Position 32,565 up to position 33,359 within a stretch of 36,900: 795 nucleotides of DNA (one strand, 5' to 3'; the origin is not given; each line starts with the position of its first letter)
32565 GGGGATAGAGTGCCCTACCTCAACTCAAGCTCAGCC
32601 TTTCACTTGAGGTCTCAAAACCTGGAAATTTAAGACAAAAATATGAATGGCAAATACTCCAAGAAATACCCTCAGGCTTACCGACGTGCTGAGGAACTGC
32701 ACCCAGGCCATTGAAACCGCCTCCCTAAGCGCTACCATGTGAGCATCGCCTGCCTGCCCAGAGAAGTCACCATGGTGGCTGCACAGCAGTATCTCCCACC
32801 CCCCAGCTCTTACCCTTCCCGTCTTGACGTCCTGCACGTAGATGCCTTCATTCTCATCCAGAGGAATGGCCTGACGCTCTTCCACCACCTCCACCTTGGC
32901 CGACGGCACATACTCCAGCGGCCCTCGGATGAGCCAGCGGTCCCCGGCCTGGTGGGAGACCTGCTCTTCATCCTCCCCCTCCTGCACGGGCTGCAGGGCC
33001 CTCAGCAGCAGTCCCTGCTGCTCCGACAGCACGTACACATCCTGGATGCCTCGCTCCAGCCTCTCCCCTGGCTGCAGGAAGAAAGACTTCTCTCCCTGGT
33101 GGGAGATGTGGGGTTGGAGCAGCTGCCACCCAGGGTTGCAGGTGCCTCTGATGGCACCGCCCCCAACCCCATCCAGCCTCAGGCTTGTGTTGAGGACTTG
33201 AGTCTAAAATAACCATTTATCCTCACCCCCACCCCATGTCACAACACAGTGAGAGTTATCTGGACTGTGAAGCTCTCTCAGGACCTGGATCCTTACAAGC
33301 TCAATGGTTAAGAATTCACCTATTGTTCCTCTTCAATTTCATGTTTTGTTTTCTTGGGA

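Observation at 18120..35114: The 3' two-thirds of the major vault protein gene (MVP), on the minus strand, with ten exons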

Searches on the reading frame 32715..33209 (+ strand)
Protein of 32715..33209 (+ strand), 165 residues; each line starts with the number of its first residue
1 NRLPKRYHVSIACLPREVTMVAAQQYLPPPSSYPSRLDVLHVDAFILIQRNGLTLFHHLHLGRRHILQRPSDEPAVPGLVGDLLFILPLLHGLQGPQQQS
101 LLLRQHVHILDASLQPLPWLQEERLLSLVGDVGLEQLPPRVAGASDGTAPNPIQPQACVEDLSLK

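Call 29: search_protein_families(library=pfam, proteins=[window:32715-33209:+], max_evalue=0.01)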
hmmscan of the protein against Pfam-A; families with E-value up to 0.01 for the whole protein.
window:32715-33209:+ (165 aa): 0 families
